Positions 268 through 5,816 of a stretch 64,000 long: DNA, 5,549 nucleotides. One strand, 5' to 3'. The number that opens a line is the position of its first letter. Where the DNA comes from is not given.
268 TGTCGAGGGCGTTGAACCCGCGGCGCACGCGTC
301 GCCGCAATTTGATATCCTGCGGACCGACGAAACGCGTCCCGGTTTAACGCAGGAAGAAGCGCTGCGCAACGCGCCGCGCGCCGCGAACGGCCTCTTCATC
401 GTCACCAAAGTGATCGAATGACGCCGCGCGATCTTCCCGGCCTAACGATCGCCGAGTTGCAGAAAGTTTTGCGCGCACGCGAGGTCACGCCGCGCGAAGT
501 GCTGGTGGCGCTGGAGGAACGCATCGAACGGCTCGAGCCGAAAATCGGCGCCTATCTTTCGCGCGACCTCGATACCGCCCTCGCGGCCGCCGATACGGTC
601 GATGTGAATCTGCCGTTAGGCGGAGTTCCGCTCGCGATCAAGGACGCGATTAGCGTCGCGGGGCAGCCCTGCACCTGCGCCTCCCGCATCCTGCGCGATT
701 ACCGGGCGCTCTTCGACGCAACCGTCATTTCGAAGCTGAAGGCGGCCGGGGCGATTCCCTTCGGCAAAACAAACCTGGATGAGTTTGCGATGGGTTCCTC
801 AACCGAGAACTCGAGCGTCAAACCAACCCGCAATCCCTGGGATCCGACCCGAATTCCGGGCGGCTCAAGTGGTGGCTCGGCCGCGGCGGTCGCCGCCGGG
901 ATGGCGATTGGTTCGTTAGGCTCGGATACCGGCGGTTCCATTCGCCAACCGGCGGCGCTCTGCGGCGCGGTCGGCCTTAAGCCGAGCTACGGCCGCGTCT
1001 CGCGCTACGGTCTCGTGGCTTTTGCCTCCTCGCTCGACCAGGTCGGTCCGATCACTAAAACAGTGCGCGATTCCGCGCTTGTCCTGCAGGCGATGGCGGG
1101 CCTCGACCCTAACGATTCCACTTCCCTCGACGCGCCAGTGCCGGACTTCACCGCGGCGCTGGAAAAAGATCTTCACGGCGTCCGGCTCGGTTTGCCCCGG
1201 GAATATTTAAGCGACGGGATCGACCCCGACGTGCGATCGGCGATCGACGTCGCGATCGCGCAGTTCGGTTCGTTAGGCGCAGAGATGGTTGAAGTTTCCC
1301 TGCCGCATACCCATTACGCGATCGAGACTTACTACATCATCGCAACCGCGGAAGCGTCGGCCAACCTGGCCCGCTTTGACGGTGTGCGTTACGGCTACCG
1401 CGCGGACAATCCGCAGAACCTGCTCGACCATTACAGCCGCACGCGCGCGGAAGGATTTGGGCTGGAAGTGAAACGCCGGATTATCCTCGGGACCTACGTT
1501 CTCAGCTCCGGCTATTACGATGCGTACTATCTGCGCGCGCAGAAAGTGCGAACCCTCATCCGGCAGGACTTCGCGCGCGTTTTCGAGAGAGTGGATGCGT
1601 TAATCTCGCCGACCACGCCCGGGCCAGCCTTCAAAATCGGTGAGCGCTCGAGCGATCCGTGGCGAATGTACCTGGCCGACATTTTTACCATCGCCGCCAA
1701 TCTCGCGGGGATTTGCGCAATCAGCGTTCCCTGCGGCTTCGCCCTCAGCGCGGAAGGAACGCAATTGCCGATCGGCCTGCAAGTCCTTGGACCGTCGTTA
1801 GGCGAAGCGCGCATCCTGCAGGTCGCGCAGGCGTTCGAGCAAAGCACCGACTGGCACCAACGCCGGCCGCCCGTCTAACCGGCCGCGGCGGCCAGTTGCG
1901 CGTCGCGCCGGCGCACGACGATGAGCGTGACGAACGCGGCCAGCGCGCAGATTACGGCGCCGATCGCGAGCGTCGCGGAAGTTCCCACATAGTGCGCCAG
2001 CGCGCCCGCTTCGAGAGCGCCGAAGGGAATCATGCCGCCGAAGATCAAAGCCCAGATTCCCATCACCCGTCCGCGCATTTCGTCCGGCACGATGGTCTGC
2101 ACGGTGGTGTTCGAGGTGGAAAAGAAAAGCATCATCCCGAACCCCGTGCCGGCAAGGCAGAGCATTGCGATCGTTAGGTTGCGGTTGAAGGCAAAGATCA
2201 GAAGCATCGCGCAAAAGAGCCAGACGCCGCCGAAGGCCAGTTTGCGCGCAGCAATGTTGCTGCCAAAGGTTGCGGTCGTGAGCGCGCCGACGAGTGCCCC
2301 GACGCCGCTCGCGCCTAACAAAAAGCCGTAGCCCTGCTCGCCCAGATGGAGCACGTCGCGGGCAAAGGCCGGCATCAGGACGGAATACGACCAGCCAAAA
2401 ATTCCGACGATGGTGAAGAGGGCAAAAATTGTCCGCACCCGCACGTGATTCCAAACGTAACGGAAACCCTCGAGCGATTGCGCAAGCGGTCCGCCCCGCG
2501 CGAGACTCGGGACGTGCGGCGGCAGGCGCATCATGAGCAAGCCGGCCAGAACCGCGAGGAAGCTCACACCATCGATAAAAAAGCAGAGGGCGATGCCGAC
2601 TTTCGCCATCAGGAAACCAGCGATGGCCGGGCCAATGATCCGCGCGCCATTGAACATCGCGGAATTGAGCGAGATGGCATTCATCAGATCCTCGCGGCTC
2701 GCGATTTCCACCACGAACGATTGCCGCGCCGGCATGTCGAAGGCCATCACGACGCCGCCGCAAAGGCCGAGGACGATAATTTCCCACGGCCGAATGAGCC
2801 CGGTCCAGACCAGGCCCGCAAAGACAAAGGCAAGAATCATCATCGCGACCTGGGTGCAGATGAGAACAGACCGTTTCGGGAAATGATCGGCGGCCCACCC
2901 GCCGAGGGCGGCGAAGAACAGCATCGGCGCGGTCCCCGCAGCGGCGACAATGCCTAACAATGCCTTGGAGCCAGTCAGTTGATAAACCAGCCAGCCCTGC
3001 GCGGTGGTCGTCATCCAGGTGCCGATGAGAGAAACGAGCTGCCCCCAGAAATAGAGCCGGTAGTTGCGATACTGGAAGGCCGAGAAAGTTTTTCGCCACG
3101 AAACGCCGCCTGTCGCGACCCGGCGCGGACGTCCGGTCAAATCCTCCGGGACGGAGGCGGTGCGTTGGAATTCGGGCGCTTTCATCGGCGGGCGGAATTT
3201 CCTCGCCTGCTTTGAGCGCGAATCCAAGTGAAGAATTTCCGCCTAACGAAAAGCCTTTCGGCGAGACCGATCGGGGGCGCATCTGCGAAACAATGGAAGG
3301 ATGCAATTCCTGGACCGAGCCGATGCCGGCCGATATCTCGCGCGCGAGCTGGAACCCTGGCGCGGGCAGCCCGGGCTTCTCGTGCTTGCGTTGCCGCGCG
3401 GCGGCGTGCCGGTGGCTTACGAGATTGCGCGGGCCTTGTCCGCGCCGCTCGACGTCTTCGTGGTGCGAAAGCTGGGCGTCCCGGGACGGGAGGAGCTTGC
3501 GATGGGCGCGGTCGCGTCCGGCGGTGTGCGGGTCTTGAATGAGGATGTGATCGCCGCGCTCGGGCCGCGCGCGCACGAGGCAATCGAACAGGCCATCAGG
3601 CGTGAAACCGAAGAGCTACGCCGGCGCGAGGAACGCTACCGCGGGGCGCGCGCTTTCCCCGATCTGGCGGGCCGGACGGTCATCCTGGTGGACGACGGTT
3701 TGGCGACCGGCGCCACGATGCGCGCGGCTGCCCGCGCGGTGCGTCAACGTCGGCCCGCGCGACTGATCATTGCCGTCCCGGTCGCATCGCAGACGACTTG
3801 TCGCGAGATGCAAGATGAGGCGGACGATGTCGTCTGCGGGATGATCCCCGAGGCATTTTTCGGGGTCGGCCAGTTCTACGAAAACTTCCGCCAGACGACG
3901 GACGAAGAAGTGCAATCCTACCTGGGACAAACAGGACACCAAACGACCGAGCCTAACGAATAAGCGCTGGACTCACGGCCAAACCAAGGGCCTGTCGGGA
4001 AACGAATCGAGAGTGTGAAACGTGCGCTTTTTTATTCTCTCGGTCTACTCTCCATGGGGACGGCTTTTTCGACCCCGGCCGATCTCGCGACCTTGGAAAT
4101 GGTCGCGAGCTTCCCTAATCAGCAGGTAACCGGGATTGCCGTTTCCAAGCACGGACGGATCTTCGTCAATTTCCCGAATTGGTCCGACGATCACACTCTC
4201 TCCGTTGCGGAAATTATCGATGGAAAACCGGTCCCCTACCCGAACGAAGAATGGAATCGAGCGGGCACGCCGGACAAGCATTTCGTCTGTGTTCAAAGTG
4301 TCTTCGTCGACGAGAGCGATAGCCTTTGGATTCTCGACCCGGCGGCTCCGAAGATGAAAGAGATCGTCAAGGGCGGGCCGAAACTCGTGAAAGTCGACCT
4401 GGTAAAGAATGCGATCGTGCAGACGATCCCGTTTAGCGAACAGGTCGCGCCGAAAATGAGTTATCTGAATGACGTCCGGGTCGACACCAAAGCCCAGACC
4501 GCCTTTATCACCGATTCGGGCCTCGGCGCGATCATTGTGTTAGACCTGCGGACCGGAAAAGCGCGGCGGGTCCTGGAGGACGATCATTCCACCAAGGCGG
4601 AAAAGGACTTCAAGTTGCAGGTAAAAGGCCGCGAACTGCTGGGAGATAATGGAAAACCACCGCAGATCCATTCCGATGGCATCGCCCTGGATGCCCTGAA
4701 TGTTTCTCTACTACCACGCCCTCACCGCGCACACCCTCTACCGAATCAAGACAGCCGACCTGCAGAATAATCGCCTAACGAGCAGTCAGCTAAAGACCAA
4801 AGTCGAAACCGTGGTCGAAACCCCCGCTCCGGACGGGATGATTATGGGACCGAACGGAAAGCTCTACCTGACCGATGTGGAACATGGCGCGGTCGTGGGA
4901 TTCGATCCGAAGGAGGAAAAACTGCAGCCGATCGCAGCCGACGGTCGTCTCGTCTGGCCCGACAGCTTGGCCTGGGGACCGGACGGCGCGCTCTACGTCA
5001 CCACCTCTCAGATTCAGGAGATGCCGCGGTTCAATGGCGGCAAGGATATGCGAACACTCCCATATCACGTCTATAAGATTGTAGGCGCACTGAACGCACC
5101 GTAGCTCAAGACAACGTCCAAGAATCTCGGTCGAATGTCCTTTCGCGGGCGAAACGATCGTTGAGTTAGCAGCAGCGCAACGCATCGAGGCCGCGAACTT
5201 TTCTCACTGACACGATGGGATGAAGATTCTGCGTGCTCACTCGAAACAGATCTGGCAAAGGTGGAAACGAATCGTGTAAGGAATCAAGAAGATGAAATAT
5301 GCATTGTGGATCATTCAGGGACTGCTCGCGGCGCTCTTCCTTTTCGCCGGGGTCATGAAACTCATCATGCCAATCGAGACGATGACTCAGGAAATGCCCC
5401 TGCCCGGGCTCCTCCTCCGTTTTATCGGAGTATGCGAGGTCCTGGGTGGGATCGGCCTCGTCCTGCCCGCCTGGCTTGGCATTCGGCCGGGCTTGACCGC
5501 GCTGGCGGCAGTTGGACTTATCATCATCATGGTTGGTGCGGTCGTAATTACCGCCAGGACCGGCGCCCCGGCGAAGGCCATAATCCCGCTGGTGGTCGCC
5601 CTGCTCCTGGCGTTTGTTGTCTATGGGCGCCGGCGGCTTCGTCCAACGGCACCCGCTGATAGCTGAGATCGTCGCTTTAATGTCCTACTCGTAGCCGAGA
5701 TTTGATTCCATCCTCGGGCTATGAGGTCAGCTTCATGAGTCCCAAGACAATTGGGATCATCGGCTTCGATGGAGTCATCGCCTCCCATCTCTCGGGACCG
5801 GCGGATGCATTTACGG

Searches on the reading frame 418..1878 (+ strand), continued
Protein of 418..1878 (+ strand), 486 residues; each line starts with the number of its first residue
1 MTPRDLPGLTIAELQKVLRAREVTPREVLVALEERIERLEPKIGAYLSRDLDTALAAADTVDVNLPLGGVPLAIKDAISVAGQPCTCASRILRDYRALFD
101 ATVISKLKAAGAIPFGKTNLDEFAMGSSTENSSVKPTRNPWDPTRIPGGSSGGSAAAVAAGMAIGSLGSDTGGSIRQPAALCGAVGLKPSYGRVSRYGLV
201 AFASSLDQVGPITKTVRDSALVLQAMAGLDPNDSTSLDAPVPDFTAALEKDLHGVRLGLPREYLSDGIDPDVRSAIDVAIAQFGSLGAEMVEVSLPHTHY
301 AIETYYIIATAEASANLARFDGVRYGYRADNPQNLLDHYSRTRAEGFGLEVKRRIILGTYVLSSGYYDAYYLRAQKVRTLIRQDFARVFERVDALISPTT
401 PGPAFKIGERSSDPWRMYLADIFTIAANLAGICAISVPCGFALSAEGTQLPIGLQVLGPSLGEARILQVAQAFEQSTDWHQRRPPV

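Call 39: list_cluster_members(proteins=[P0001, P0006, P0054, P0075, P0099, P0002])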
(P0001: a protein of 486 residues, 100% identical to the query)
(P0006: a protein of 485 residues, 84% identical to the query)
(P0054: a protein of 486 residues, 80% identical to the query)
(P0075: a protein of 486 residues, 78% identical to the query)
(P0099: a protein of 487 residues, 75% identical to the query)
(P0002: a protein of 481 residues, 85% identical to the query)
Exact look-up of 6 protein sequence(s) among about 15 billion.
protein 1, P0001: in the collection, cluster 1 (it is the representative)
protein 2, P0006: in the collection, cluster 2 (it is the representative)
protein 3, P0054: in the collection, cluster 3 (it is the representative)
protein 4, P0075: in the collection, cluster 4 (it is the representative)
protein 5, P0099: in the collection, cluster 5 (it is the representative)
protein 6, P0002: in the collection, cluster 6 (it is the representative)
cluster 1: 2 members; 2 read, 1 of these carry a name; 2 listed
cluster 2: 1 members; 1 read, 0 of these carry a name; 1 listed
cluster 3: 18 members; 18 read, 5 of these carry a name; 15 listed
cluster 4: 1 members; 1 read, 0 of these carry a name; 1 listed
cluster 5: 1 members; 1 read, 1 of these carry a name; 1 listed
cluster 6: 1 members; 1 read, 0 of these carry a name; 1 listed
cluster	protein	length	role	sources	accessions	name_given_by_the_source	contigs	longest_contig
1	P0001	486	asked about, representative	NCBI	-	-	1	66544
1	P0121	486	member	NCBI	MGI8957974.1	MAG: Asp-tRNA(Asn)/Glu-tRNA(Gln) amidotransferase subunit GatA [Chthoniobacterales ...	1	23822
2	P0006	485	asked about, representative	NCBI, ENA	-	-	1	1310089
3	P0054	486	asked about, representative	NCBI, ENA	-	-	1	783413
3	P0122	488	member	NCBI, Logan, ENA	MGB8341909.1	MAG: Asp-tRNA(Asn)/Glu-tRNA(Gln) amidotransferase subunit GatA [Chthoniobacterales ...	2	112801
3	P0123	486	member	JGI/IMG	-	aspartyl-tRNA(Asn)/glutamyl-tRNA(Gln) amidotransferase subunit A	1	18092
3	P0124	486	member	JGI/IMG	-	aspartyl-tRNA(Asn)/glutamyl-tRNA(Gln) amidotransferase subunit A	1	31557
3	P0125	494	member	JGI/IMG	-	aspartyl-tRNA(Asn)/glutamyl-tRNA(Gln) amidotransferase subunit A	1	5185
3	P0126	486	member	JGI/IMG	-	aspartyl-tRNA(Asn)/glutamyl-tRNA(Gln) amidotransferase subunit A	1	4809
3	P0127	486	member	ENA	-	-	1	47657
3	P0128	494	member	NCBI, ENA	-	-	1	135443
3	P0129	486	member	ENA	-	-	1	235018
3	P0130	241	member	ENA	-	-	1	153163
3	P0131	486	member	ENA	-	-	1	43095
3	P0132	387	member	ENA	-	-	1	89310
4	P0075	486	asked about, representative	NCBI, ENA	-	-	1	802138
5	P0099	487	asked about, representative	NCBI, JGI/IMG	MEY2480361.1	MAG: aspartyl-tRNA(Asn)/glutamyl-tRNA(Gln) amidotransferase subunit [Verrucomicrobiota ... | aspartyl-tRNA(Asn)/glutamyl-tRNA(Gln) amidotransferase subunit A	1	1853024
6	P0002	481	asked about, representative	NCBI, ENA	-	-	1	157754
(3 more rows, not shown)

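Call 40: find_encoding_contigs(protein=P0121, flank=10000, max_places=2)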
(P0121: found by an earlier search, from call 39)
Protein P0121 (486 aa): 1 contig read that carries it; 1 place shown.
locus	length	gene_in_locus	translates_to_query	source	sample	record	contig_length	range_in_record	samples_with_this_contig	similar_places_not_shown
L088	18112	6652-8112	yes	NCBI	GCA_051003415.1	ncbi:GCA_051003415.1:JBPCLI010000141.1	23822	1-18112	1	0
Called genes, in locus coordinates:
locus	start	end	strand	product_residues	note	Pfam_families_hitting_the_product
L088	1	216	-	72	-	?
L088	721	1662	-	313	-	PF02775:TPP_enzyme_C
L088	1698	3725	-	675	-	PF01558:POR, PF01855:POR_N, PF17147:PFOR_II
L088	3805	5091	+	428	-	PF17785:PUA_3, PF10672:Methyltrans_SAM, PF02475:TRM5-TYW2_MTfase (faint), PF05175:MTS, PF06325:PrmA (faint), PF03602:Cons_hypoth95, PF13847:Methyltransf_31, PF13649:Methyltransf_25 (weak)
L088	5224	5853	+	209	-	-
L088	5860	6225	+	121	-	-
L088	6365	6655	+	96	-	PF02686:GatC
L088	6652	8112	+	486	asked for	PF01425:Amidase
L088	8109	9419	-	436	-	PF05977:MFS_3, PF07690:MFS_1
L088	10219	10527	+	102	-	-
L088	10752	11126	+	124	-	PF13564:DoxX_2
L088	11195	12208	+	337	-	PF01965:DJ-1_PfpI, PF12833:HTH_18, PF00165:HTH_AraC (weak)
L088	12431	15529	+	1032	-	PF07715:Plug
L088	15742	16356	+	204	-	PF07638:Sigma70_ECF, PF08281:Sigma70_r4_2, PF04545:Sigma70_r4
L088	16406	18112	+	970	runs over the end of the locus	PF00069:Pkinase, PF07714:PK_Tyr_Ser-Thr, PF01636:APH (faint), PF03109:ABC1 (weak), PF07719:TPR_2 (faint), PF13428:TPR_14 (faint), PF13432:TPR_16 (faint), PF13424:TPR_12, +1 more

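Call 43: find_encoding_contigs(protein=P0079, flank=10000, max_places=1)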
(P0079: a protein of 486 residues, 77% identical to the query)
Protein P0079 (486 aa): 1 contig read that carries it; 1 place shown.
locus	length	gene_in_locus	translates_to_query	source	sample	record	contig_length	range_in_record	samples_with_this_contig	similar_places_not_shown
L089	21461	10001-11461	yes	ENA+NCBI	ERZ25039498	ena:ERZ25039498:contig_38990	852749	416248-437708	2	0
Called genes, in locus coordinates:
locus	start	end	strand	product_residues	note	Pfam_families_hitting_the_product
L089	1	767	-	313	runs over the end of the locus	PF02775:TPP_enzyme_C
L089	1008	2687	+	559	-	PF07969:Amidohydro_3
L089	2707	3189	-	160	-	PF07087:DUF1353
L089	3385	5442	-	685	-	PF01558:POR, PF02776:TPP_enzyme_N (weak), PF01855:POR_N, PF17147:PFOR_II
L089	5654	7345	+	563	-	PF02129:Peptidase_S15, PF20434:BD-FAE, PF07859:Abhydrolase_3, PF00326:Peptidase_S9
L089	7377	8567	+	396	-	PF17785:PUA_3, PF10672:Methyltrans_SAM, PF02475:TRM5-TYW2_MTfase (faint), PF03602:Cons_hypoth95, PF05175:MTS (weak), PF09445:Methyltransf_15 (weak), PF13649:Methyltransf_25 (weak), PF13847:Methyltransf_31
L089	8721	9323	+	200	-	-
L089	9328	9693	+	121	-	-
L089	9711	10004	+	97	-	PF02686:GatC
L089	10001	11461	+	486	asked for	PF01425:Amidase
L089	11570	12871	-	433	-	PF05977:MFS_3, PF07690:MFS_1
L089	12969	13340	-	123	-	PF00106:adh_short, PF13561:adh_short_C2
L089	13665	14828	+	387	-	PF01436:NHL (faint), PF03022:MRJP, PF08450:SGL (weak)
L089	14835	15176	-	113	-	PF07274:DUF1440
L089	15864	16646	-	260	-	-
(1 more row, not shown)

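Call 44: find_encoding_contigs(protein=P0091, flank=10000, max_places=1)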
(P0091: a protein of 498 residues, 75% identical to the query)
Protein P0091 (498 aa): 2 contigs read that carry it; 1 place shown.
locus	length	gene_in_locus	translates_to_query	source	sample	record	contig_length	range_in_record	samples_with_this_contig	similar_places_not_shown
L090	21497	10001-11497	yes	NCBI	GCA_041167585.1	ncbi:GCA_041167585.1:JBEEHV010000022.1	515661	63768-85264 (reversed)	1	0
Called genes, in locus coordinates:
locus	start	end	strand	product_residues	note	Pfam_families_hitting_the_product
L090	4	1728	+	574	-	PF02446:Glyco_hydro_77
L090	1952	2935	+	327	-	PF00056:Ldh_1_N, PF02866:Ldh_1_C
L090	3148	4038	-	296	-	PF01259:SAICAR_synt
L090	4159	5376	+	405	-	PF17785:PUA_3, PF10672:Methyltrans_SAM, PF03602:Cons_hypoth95, PF05175:MTS, PF13847:Methyltransf_31 (weak), PF13649:Methyltransf_25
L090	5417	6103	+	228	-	PF13847:Methyltransf_31, PF08241:Methyltransf_11, PF08242:Methyltransf_12 (weak), PF13649:Methyltransf_25 (weak)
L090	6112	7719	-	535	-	PF02366:PMT, PF13231:PMT_2 (weak)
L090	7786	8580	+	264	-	-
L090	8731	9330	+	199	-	-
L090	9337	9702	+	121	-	-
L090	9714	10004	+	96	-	PF02686:GatC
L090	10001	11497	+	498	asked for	PF01425:Amidase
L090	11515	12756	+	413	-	PF09594:GT87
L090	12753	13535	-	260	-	PF00535:Glycos_transf_2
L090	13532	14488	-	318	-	PF00535:Glycos_transf_2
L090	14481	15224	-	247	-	PF01209:Ubie_methyltran (weak), PF13489:Methyltransf_23, PF13649:Methyltransf_25, PF13847:Methyltransf_31, PF08241:Methyltransf_11, PF08242:Methyltransf_12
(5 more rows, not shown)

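Call 45: find_encoding_contigs(protein=P0101, flank=10000, max_places=1)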
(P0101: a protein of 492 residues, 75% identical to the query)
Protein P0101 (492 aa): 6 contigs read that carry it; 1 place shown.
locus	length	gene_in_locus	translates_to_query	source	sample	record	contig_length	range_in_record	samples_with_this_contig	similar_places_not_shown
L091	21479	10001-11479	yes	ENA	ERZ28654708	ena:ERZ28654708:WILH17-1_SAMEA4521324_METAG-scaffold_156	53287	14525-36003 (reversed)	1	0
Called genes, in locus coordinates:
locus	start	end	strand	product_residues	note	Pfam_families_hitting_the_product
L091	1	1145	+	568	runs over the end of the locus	PF02446:Glyco_hydro_77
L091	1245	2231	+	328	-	PF00056:Ldh_1_N, PF02866:Ldh_1_C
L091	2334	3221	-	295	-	PF01259:SAICAR_synt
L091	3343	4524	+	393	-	PF17785:PUA_3, PF10672:Methyltrans_SAM, PF03602:Cons_hypoth95, PF05175:MTS, PF13649:Methyltransf_25, PF13847:Methyltransf_31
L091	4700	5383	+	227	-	PF08241:Methyltransf_11, PF08242:Methyltransf_12, PF13649:Methyltransf_25, PF13847:Methyltransf_31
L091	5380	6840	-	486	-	-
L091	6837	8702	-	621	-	-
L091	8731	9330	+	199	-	-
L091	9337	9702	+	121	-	-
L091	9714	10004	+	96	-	PF02686:GatC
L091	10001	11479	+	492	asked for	PF01425:Amidase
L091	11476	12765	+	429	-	PF09594:GT87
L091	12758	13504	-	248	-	PF00535:Glycos_transf_2, PF13641:Glyco_tranf_2_3 (weak)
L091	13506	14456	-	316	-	PF00535:Glycos_transf_2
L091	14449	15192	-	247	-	PF01209:Ubie_methyltran (weak), PF13489:Methyltransf_23, PF13649:Methyltransf_25, PF13847:Methyltransf_31, PF08241:Methyltransf_11, PF08242:Methyltransf_12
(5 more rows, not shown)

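Call 61: find_related_loci(query=window:418-1875:+, collection=metagenome_contigs, flank=10000)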
Query window:418-1875:+ (486 aa) in metagenome_contigs; peptide patterns used: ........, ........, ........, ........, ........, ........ (x = any residue, [..] = any of these).
600 stretches matched a pattern (row limit reached: there are more); 599 encode a relative of the query (tblastn E <= 1e-3); the best 80 are kept; 80 distinct loci.
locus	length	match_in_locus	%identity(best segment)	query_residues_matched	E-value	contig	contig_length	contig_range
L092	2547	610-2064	73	1-486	0e+0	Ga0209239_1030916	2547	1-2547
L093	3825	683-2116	74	6-484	0e+0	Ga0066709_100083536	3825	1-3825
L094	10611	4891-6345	74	1-486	0e+0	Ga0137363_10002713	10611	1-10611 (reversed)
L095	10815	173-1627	73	1-486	0e+0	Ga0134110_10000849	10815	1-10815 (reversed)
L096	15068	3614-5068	73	1-486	0e+0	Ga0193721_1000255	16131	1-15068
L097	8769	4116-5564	73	1-484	0e+0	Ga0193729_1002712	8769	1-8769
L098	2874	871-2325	72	1-486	0e+0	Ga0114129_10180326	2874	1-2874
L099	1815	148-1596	73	1-484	0e+0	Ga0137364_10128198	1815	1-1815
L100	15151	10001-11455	74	1-486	0e+0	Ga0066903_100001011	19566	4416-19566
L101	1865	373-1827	73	1-486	0e+0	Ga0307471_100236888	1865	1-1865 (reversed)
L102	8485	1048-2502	72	1-486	0e+0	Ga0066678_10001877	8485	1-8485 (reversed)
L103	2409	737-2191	73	1-486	0e+0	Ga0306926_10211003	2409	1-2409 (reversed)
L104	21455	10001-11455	72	1-486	0e+0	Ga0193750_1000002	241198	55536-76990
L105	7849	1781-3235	72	1-486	0e+0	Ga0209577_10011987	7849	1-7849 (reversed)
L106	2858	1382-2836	71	1-486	0e+0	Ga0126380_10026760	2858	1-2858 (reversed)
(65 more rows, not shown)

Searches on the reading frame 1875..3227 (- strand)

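Call 13: search_protein_families(library=pfam, proteins=[window:1875-3227:-])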
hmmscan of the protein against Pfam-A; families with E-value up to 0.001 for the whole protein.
window:1875-3227:- (450 aa): 2 families
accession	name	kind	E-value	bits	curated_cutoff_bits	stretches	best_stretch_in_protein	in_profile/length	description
PF05977.19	MFS_3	-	2.6e-61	208.1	27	1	47-437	3-393/524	Transmembrane secretion effector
PF07690.21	MFS_1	-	1.2e-38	133.3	33.4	2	60-317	2-254/347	Major Facilitator Superfamily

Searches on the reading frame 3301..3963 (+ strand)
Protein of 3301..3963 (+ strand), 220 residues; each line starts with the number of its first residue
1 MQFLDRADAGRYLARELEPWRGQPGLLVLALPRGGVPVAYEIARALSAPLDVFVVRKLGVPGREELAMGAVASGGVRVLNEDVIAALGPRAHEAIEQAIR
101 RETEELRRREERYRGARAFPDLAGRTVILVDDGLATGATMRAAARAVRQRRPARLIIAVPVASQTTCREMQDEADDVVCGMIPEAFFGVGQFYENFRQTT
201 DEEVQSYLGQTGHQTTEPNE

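Call 13: search_protein_families(library=pfam, proteins=[window:3301-3963:+])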
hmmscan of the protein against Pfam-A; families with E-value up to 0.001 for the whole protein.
window:3301-3963:+ (220 aa): 3 families
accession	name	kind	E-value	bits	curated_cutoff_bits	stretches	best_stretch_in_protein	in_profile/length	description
PF00156.33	Pribosyltran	-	3.1e-19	69.3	26.3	1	27-190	32-151/158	Phosphoribosyl transferase domain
PF14681.12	UPRTase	-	0.00029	20.8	27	1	121-177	117-175/206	Uracil phosphoribosyltransferase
PF15609.12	PRTase_2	-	0.00094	19.2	28.8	0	124-163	119-158/188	Phosphoribosyl transferase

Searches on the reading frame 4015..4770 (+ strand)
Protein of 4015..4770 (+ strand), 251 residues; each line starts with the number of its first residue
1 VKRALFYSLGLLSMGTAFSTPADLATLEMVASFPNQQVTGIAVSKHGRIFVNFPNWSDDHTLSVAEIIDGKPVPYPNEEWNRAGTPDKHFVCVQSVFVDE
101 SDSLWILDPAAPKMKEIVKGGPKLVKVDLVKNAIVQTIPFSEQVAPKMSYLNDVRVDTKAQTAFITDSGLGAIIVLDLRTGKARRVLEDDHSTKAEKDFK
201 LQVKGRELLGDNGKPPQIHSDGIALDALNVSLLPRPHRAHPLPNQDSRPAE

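Call 13: search_protein_families(library=pfam, proteins=[window:4015-4770:+])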
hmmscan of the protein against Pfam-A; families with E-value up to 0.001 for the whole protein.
window:4015-4770:+ (251 aa): 1 family
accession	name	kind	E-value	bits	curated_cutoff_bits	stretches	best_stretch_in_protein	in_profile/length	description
PF03022.22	MRJP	-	9e-13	48.7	19.8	1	92-193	2-110/288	Major royal jelly protein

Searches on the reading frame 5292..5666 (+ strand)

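Call 13: search_protein_families(library=pfam, proteins=[window:5292-5666:+])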
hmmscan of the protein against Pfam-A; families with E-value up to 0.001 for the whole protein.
window:5292-5666:+ (124 aa): 3 families
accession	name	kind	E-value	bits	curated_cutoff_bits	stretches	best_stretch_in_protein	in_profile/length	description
PF13564.11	DoxX_2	-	1.2e-19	70.7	26.3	1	7-108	1-102/103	DoxX-like family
PF07291.16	MauE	-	7e-05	23.6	27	1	1-91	1-94/128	Methylamine utilisation protein MauE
PF07681.17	DoxX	-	0.0003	21.8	23.6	1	11-87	8-83/85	DoxX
